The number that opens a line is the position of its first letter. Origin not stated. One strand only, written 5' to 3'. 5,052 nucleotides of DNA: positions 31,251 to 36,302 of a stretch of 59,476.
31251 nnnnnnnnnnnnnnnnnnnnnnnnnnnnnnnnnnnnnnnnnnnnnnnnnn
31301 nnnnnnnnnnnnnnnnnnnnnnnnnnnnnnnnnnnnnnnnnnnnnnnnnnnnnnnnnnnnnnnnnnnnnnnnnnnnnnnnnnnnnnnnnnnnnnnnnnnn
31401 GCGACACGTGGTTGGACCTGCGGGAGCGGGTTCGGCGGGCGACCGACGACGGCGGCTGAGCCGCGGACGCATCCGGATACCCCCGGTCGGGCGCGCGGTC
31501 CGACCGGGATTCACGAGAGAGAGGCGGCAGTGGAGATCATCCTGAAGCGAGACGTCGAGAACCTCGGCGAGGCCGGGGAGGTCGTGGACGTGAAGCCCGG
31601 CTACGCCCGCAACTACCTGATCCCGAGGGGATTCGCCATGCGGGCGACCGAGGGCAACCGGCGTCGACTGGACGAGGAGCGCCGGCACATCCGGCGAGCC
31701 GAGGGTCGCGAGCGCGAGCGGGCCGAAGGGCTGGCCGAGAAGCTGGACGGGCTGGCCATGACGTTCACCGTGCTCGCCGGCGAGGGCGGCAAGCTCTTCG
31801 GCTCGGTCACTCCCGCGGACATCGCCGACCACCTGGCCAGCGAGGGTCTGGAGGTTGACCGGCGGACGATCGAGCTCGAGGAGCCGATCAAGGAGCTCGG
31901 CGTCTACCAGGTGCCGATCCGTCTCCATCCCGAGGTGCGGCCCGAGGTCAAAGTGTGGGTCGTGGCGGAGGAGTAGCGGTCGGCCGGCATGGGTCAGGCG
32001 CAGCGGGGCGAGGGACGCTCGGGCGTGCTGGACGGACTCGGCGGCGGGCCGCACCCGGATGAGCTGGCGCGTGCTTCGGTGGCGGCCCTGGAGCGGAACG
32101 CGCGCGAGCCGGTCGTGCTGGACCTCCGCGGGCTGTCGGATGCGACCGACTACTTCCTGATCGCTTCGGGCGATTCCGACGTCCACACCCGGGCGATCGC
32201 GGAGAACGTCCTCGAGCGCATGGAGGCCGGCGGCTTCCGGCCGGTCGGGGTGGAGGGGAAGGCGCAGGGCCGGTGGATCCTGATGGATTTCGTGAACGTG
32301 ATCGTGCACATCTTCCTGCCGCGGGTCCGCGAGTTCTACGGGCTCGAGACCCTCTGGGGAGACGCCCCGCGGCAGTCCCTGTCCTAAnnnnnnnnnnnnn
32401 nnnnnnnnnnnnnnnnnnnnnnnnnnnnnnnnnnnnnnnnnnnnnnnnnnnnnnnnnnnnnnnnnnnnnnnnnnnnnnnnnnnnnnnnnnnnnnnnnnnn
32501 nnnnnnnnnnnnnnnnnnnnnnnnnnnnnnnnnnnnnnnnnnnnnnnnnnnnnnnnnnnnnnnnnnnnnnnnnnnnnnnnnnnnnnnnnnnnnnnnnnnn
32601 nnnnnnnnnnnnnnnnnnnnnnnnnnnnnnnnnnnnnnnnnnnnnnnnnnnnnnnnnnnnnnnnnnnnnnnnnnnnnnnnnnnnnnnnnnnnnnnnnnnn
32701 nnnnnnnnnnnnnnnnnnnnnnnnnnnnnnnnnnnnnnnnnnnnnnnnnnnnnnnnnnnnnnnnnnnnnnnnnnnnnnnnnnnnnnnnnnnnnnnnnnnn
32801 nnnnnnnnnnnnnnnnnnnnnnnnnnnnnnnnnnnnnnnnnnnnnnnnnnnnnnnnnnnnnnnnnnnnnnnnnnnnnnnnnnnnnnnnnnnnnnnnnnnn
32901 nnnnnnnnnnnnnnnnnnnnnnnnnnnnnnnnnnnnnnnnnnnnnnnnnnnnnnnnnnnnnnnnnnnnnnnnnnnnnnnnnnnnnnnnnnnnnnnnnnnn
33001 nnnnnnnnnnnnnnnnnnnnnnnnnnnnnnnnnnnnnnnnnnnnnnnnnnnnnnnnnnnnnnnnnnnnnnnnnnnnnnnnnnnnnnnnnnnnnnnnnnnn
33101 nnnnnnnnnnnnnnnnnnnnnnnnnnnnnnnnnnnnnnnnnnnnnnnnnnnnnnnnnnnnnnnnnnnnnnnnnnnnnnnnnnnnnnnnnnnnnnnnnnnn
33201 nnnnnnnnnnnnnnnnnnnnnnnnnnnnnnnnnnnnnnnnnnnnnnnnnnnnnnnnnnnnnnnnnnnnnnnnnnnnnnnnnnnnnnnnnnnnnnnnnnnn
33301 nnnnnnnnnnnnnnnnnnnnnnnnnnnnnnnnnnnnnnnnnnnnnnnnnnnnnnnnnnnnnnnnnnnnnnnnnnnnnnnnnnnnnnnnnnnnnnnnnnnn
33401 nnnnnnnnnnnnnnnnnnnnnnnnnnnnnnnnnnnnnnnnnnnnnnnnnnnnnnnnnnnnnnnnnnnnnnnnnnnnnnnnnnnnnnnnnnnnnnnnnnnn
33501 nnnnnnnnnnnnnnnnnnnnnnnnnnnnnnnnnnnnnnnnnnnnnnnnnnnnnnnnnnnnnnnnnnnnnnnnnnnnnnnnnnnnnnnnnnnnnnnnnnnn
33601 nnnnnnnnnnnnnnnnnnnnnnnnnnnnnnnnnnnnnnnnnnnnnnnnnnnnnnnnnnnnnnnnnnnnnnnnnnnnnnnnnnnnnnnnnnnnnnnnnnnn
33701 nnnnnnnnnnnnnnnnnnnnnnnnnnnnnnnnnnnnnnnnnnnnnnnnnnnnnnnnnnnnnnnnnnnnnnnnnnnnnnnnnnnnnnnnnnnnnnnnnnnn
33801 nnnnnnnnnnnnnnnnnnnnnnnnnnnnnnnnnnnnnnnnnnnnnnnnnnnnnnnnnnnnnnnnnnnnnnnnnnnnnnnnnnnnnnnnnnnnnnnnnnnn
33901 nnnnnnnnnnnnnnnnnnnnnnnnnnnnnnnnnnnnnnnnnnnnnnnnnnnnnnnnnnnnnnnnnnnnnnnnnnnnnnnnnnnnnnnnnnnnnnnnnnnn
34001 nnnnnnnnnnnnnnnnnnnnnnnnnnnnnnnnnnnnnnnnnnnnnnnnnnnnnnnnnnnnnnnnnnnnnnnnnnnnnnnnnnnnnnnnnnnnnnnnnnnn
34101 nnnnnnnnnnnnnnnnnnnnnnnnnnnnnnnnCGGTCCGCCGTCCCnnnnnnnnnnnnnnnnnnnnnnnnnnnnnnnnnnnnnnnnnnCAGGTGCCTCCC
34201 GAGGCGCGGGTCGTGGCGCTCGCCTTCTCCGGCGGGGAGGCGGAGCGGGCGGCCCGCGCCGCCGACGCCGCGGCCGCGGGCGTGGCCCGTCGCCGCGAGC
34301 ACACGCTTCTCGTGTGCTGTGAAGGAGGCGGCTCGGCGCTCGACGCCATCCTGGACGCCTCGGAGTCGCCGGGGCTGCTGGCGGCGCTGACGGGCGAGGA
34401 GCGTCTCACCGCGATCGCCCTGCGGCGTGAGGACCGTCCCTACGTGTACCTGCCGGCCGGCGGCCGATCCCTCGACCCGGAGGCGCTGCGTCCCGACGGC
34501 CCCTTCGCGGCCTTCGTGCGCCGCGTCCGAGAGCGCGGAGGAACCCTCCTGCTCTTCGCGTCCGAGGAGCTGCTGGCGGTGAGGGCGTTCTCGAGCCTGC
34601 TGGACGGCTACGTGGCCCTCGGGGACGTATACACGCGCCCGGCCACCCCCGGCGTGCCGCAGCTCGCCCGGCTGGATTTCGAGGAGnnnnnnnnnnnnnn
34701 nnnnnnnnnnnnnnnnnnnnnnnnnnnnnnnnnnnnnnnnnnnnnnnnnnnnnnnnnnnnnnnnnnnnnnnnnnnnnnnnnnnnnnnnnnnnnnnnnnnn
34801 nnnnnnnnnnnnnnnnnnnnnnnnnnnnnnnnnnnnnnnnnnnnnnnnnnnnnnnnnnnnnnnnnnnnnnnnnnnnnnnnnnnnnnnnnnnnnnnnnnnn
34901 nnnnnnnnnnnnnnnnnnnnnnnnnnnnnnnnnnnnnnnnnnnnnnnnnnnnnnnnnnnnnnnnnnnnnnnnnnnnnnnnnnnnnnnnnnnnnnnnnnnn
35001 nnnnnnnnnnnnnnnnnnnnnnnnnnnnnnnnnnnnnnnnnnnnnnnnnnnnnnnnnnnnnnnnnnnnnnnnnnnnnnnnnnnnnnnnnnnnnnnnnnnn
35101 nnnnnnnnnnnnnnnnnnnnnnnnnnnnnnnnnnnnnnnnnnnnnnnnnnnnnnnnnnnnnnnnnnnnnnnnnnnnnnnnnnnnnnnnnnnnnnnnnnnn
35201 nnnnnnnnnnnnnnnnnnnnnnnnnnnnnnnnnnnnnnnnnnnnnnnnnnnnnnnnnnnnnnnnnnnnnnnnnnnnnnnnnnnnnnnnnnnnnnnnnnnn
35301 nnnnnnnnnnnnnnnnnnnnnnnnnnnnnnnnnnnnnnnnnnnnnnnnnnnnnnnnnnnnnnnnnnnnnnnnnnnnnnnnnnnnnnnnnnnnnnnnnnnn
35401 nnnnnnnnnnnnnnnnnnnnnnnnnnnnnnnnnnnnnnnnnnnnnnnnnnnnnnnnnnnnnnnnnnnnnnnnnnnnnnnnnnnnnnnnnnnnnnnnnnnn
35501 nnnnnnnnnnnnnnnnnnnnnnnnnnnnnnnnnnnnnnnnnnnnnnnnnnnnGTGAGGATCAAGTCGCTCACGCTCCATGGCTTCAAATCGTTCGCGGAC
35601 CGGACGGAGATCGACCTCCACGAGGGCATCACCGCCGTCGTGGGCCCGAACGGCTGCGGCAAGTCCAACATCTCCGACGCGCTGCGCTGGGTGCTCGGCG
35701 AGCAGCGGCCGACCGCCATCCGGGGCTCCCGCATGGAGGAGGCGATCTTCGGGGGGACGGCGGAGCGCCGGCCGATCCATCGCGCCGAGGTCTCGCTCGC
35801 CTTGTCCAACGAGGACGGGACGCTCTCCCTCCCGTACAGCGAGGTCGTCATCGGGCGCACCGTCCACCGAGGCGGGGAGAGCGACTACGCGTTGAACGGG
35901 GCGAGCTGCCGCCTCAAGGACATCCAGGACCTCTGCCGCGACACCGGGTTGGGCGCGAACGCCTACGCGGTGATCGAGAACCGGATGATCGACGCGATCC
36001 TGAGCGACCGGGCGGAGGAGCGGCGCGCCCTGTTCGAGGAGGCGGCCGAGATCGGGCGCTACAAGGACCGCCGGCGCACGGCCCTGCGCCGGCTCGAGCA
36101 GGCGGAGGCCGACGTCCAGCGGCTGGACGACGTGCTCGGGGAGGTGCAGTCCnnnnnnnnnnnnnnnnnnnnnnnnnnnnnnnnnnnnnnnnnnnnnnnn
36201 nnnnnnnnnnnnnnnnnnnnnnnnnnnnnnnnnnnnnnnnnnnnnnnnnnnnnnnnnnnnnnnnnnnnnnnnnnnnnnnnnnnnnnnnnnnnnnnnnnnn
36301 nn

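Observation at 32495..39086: Candidate septum-chromosome coupling operon: SPOR lipoprotein, pseudo-MinD-SPOR protein, smc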

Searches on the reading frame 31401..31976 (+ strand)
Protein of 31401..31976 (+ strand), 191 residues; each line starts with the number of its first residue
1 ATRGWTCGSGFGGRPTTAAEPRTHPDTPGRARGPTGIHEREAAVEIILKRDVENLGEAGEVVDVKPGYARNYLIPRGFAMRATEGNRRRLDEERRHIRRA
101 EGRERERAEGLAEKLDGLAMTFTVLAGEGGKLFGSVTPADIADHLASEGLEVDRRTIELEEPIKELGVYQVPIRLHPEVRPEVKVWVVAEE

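Call 11: search_protein_families(library=pfam, proteins=[window:31401-31976:+], max_evalue=0.001)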
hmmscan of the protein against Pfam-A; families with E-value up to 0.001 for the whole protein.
window:31401-31976:+ (191 aa): 2 families
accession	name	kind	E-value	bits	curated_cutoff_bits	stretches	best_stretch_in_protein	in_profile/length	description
PF03948.19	Ribosomal_L9_C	-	3.6e-29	101.5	23.2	1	107-189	2-86/86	Ribosomal protein L9, C-terminal domain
PF01281.25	Ribosomal_L9_N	-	7e-23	80.4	20.7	1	44-89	1-46/47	Ribosomal protein L9, N-terminal domain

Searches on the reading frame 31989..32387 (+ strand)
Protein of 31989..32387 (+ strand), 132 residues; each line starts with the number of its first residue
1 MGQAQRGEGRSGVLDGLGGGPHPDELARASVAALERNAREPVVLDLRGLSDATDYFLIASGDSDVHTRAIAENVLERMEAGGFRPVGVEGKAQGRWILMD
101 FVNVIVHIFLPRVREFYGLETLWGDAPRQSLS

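Call 11: search_protein_families(library=pfam, proteins=[window:31989-32387:+], max_evalue=0.001)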
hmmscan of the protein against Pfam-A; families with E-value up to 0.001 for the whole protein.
window:31989-32387:+ (132 aa): 1 family
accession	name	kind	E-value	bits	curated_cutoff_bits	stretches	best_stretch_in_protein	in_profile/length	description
PF02410.21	RsfS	-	2.4e-28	98.7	21.6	1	32-123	6-98/98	Ribosomal silencing factor during starvation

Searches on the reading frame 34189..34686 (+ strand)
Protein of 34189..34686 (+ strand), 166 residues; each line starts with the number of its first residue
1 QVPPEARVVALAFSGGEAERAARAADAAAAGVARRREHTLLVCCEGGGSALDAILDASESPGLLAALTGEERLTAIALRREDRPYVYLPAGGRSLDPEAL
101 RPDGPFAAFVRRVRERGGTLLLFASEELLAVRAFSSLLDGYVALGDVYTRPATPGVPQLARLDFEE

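Call 74: search_protein_representatives(alignment_id=A4)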
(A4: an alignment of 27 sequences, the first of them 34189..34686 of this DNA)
Query: 27 sequences, 149 profile positions. Proteins with E-value up to 0.001 (for the whole library): 53053; up to 1e-10: 14441; up to 1e-30: 524. The best 150 are listed.
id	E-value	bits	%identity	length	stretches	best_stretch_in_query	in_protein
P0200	3.2e-49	182.4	-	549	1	3-146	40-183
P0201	1.2e-48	180.6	-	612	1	5-145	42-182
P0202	1.8e-48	180.0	-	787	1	2-147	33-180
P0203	1.8e-48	180.0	-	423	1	3-145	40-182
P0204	3.2e-48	179.2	-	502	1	3-146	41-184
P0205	8.9e-48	177.7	-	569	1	3-142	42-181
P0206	1.4e-47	177.1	-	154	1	2-138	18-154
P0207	2.4e-47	176.3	-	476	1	2-144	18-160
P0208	3.2e-47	175.9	-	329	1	3-144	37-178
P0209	3.6e-47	175.8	-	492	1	3-145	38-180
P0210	3.8e-47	175.7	-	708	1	5-146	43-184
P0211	5.5e-47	175.2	-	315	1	4-145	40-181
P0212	9.6e-47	174.4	-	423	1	2-145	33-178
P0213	1.1e-46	174.2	-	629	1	4-145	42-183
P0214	1.3e-46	174.0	-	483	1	4-146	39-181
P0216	1.4e-46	173.9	-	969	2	3-145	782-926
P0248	3.9e-44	165.9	-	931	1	4-144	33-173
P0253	9.3e-44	164.7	-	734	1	2-145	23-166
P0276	3.8e-42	159.5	-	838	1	4-145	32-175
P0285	8.6e-42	158.3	-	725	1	2-143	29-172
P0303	6.0e-41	155.6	-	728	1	2-143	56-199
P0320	3.5e-40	153.1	-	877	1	2-144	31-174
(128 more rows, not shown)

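Call 75: list_cluster_members(proteins=[P0200, P0202, P0210, P0216, P0248, P0276, P0253, P0285, P0303, P0320])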
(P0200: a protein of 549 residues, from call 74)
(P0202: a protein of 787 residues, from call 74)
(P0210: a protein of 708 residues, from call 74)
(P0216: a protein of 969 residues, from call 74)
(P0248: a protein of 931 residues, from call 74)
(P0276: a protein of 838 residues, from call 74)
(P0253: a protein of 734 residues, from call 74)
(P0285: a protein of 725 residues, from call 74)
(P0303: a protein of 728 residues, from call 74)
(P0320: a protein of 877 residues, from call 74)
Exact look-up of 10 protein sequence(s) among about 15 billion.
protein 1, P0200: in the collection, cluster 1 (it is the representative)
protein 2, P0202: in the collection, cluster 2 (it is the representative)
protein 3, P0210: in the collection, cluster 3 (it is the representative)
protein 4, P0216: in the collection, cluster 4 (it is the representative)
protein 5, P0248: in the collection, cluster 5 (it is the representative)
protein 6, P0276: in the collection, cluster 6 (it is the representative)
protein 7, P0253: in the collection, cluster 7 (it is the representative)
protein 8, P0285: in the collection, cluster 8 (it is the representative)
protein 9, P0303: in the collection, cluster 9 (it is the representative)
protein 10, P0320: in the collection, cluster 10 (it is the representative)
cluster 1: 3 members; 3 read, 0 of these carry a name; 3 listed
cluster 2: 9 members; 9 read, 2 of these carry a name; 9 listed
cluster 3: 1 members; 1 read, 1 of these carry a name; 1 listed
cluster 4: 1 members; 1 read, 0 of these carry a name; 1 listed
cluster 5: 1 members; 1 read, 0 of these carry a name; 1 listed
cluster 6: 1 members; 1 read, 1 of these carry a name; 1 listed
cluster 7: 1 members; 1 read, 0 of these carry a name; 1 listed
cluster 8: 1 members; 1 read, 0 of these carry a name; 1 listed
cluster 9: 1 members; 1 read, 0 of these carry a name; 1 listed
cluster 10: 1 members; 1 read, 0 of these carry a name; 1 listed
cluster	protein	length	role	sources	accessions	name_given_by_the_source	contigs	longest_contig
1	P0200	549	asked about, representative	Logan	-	-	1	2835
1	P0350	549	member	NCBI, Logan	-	-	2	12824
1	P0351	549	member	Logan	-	-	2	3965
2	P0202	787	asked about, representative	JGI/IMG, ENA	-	-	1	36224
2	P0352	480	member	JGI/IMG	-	hypothetical protein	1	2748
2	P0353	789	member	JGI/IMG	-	hypothetical protein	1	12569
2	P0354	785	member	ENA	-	-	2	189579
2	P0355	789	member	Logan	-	-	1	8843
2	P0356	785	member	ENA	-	-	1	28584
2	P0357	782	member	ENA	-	-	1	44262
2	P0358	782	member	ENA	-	-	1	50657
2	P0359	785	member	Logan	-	-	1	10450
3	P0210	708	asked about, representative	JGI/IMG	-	hypothetical protein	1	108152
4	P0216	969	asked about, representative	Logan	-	-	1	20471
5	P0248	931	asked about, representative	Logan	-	-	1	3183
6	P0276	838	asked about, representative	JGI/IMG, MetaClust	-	\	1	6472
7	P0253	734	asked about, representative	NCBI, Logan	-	-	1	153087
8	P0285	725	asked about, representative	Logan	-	-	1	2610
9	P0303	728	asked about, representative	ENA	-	-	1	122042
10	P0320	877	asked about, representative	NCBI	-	-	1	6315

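Call 76: search_protein_families(library=pfam, proteins=[P0200, P0202, P0210, P0216, P0248, P0276, P0253, P0285, P0303, P0320], max_evalue=0.001)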
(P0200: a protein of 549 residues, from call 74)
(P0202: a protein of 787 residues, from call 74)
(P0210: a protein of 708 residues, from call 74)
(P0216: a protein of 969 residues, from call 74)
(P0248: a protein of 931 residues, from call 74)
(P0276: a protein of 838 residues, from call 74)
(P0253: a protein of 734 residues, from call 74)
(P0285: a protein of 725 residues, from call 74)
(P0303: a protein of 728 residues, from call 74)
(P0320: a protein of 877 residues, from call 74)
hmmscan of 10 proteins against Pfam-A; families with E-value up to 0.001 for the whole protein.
P0200 (549 aa): 1 family
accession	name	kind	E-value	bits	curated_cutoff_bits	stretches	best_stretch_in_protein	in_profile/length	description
PF05036.18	SPOR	-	9.7e-12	45.5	21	2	471-538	9-75/76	SPOR domain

P0202 (787 aa): 1 family
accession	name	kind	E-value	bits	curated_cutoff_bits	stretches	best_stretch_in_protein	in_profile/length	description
PF05036.18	SPOR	-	1.7e-09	38.3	21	1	711-772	9-69/76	SPOR domain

P0210 (708 aa): 1 family
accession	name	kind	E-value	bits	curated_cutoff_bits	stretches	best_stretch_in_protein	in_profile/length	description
PF05036.18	SPOR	-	2.2e-09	37.9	21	0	627-688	6-65/76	SPOR domain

P0216 (969 aa): 4 families
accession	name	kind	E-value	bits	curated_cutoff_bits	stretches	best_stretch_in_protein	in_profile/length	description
PF13807.11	GNVR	-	1.1e-09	38.4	27.7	1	393-465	9-81/82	G-rich domain on putative tyrosine kinase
PF13614.12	AAA_31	-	1.3e-08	35.4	27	1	557-701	14-162/177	AAA domain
PF01656.29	CbiA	-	4.6e-05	23.8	25.4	1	556-717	10-86/125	CobQ/CobB/MinD/ParA nucleotide binding domain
PF10609.15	ParA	-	0.00042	20.3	27.1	1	547-596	6-55/246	NUBPL iron-transfer P-loop NTPase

P0248 (931 aa): 1 family
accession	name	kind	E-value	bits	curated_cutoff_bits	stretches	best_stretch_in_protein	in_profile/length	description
PF05036.18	SPOR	-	1.9e-13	51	21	1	858-917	12-70/76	SPOR domain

P0276 (838 aa): 1 family
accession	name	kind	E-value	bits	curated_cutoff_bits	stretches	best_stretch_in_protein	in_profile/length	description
PF05036.18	SPOR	-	2e-11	44.5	21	1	763-823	10-69/76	SPOR domain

P0253 (734 aa): 1 family
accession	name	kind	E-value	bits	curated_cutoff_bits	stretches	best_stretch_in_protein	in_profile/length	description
PF05036.18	SPOR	-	2e-08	34.9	21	1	657-715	8-64/76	SPOR domain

P0285 (725 aa): 1 family
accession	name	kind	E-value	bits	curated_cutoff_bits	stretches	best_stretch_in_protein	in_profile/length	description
PF05036.18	SPOR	-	3.6e-09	37.3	21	1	646-704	6-62/76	SPOR domain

P0303 (728 aa): 1 family
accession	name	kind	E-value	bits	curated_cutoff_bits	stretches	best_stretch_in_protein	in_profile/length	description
PF05036.18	SPOR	-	1.5e-13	51.3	21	1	656-718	14-75/76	SPOR domain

P0320 (877 aa): 1 family
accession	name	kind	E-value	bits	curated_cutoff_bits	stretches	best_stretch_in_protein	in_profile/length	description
PF05036.18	SPOR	-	8.8e-09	36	21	0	807-863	15-70/76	SPOR domain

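Call 81: search_solved_structures(query=A4, max_evalue=1, show_alignments=2)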
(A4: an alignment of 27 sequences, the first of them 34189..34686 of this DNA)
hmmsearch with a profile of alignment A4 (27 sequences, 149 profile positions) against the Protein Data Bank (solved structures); distinct sequences matched with E-value up to 1: 43.
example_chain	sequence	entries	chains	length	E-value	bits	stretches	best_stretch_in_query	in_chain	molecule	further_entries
3la6_A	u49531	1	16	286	1.4e-15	60.2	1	18-141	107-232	Tyrosine-protein kinase wzc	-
3cio_A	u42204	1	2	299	2e-15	59.7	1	5-129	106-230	Tyrosine-protein kinase etk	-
9xgv_A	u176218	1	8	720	7.2e-15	57.9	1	18-141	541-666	Tyrosine-protein kinase wzc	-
9r62_I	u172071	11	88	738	7.5e-15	57.9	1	18-141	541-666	Tyrosine-protein kinase wzc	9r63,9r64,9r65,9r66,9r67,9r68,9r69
6z0p_A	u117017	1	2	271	4.2e-14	55.4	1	19-129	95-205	BceF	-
4jlv_A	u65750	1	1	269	6.1e-14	54.9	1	7-142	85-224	C-terminal fragment of Membrane protein CapA1, Putative uncharacterized protein capB1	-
7ni2_A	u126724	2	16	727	6.1e-14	54.9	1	5-129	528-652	Tyrosine-protein kinase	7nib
9i2q_D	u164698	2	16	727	6.1e-14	54.9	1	5-129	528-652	Putative transmembrane protein Wzc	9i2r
9exq_D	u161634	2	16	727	6.1e-14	54.9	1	5-129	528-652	Putative transmembrane protein Wzc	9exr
9exo_H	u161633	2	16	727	6.1e-14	54.9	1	5-129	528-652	Putative transmembrane protein Wzc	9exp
7nhr_A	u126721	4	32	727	6.1e-14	54.9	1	5-129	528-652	Putative transmembrane protein Wzc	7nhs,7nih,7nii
6u1q_A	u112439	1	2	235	8.4e-14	54.5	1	3-145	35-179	VpsO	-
4jmp_A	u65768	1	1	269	2.9e-11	46.2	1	6-144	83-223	C-terminal fragment of CapA, Protein tyrosine kinase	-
3bfv_A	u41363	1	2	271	3e-11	46.2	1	6-144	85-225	Membrane protein CapA1, Protein tyrosine kinase,Protein tyrosine kinase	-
2ved_A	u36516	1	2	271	3.5e-11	45.9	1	6-144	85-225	MEMBRANE PROTEIN CAPA1, PROTEIN TYROSINE KINASE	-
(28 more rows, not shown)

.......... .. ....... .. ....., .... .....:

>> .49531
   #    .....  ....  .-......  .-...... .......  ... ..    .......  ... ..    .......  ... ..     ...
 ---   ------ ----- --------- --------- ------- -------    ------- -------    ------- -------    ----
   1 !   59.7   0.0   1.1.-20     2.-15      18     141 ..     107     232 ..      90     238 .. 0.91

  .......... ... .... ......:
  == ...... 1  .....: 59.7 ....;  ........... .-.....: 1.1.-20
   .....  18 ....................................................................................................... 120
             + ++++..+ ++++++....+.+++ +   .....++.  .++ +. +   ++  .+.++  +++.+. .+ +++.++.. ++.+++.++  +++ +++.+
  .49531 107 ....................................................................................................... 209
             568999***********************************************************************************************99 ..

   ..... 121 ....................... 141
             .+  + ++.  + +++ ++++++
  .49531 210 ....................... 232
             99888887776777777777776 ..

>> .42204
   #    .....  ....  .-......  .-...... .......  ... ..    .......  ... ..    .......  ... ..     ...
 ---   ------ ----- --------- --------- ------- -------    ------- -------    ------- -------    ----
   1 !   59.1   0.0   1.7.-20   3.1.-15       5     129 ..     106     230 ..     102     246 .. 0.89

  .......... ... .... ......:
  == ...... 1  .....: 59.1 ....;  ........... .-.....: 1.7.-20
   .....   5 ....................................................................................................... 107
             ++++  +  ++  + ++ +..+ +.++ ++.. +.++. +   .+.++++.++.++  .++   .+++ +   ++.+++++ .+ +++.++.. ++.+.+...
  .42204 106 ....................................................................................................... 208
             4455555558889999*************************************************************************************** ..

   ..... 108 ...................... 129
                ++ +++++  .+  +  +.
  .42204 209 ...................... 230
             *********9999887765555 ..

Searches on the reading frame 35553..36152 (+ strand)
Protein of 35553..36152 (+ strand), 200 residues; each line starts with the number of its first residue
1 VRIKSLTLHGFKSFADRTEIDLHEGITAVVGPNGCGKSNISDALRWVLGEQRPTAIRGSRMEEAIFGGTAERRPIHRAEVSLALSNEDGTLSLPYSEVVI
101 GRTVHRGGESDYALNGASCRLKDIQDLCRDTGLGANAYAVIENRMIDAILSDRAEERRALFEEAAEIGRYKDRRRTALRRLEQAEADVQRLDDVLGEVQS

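Call 61: find_related_loci(query=window:35553-36152:+, collection=genome_contigs, flank=4500)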
Query window:35553-36152:+ (200 aa) in genome_contigs; peptide patterns used: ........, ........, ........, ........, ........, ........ (x = any residue, [..] = any of these).
600 stretches matched a pattern (row limit reached: there are more); 559 encode a relative of the query (tblastn E <= 1e-3); the best 80 are kept; 80 distinct loci.
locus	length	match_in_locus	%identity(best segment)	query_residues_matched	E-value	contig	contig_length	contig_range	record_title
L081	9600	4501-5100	85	1-200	2e-117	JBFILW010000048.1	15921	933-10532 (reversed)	MAG: Gemmatimonadota bacterium isolate Mix_sand12.2021.10.D.86 k141_1243793_length_15921_cov_9.0000, whole genome shotgu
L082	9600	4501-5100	84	1-200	1e-114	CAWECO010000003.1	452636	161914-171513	MAG: uncultured Gemmatimonadales bacterium isolate MFD03551.bin.2.55 genome assembly, contig: contig_32157, whole genome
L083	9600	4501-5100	83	1-200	3e-114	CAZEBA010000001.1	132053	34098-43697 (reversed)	MAG TPA_asm: uncultured Gemmatimonadota bacterium isolate SRP321284_co1_122 genome assembly, contig: NODE_122_length_132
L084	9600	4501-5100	83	1-200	3e-113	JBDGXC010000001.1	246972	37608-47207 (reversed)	MAG: Gemmatimonadota bacterium isolate M3-22_Bin_290 M3-22_Bin_290_scaffold_3, whole genome shotgun sequence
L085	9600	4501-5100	81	1-200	6e-109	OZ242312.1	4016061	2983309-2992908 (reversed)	MAG: Gemmatimonadota bacterium isolate 199b9089-fb52-4512-a5e9-bc908b5c825e genome assembly, chromosome: 1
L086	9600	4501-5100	82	1-200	7e-108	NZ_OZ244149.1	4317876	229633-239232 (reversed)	MAG: Candidatus Palauibacter sp. isolate 0d4ab03e-7888-48a4-aad6-e62ffb5e22cc chromosome 1, complete sequence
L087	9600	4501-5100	80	1-200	2e-107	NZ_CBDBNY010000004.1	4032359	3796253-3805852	MAG: Candidatus Palauibacter sp. isolate 9c20def5-05d6-4f68-ae38-90b01f08d4a3 contig_3, whole genome shotgun sequence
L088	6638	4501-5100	83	1-200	2e-106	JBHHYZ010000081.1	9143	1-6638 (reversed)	MAG: Gemmatimonadota bacterium isolate Maj_2_bin.21 NODE_4342_length_9143_cov_8.395026, whole genome shotgun sequence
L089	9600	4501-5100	76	1-200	4e-104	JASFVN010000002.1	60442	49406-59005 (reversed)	MAG: Gemmatimonadota bacterium isolate D1105M20metaG_Bin_353 D1105M20metaG_FD_scaffold_88_c1, whole genome shotgun seque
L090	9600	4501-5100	75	1-200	1e-103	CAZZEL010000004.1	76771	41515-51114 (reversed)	MAG TPA_asm: uncultured Gemmatimonadaceae bacterium isolate binchicken_co15_227 genome assembly, contig: NODE_49_length_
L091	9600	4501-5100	75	1-200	1e-102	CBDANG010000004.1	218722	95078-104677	MAG: Longimicrobiales bacterium isolate 4ff8b307-611f-46ce-b64a-39cb625f8d25 genome assembly, contig: contig_4, whole ge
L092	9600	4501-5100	75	1-200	8e-102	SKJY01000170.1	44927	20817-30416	MAG: Gemmatimonadetes bacterium isolate CSSed162cmA_121 CSSed16-2cmA-722, whole genome shotgun sequence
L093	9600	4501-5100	77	1-200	1e-101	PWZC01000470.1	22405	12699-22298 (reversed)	MAG: Gemmatimonadetes bacterium isolate T3Sed10_16 T3-Sed10-C3945, whole genome shotgun sequence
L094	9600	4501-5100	72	1-200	4e-100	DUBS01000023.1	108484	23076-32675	MAG TPA_asm: Gemmatimonadetes bacterium isolate UWMA-0308 NODE_281_length_108484_cov_0.120939, whole genome shotgun sequ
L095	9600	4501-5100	73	1-200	8e-100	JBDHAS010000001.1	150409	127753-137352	MAG: Gemmatimonadota bacterium isolate M3-44_Bin_339 M3-44_Bin_339_scaffold_123, whole genome shotgun sequence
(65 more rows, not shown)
